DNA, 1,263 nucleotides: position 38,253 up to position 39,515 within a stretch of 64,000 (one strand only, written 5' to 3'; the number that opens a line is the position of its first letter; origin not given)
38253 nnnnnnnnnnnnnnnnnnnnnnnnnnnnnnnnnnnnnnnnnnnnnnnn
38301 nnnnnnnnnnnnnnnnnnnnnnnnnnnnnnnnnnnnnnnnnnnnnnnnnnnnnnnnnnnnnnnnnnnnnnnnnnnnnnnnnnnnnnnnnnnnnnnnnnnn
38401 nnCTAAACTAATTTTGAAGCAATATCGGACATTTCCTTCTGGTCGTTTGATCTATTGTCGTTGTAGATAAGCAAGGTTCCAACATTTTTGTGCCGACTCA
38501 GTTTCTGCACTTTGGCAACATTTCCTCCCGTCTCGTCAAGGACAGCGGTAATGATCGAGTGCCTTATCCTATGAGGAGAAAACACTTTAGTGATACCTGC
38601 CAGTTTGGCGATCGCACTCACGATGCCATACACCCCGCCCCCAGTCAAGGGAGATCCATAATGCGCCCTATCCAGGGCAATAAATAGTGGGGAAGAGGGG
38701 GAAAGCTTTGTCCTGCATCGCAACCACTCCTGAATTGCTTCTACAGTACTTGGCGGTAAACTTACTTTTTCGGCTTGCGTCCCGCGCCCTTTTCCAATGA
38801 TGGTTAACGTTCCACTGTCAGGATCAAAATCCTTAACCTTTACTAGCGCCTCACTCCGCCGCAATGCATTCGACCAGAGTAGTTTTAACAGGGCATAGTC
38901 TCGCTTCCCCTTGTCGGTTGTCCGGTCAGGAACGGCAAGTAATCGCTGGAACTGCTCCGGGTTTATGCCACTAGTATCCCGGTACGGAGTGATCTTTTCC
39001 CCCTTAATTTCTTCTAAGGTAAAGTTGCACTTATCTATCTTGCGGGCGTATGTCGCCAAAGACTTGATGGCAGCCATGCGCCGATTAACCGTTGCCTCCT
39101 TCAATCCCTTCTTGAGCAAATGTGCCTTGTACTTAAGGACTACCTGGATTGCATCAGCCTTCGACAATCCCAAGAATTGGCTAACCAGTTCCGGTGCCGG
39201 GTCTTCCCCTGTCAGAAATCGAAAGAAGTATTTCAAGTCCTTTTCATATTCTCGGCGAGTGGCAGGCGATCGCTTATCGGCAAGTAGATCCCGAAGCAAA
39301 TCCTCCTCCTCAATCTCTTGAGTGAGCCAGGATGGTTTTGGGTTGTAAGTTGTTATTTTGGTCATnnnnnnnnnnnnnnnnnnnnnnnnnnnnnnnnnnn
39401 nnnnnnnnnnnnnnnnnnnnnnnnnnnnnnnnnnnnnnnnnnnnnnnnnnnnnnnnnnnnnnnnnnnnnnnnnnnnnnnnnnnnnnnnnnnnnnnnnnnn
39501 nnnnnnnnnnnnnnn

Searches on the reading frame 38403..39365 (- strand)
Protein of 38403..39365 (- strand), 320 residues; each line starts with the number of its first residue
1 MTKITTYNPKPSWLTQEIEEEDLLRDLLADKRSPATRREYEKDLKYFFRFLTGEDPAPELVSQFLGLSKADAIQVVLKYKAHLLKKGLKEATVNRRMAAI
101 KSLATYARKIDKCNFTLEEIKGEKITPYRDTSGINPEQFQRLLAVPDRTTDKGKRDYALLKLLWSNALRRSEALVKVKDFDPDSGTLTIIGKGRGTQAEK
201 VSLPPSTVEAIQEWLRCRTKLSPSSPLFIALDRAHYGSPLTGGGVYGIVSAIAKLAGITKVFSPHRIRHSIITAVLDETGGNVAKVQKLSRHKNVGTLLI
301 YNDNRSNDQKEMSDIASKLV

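Call 81: search_protein_families(library=phrogs, proteins=[window:38403-39365:-], max_evalue=0.001)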
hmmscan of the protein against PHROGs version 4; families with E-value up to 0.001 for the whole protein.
window:38403-39365:- (320 aa): 2 families
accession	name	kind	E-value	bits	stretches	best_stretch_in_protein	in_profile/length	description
phrog_1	-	integration and excision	3.3e-31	110.2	1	29-315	178-446/611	integrase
phrog_216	-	integration and excision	1.9e-21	77.5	1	134-313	56-233/301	integrase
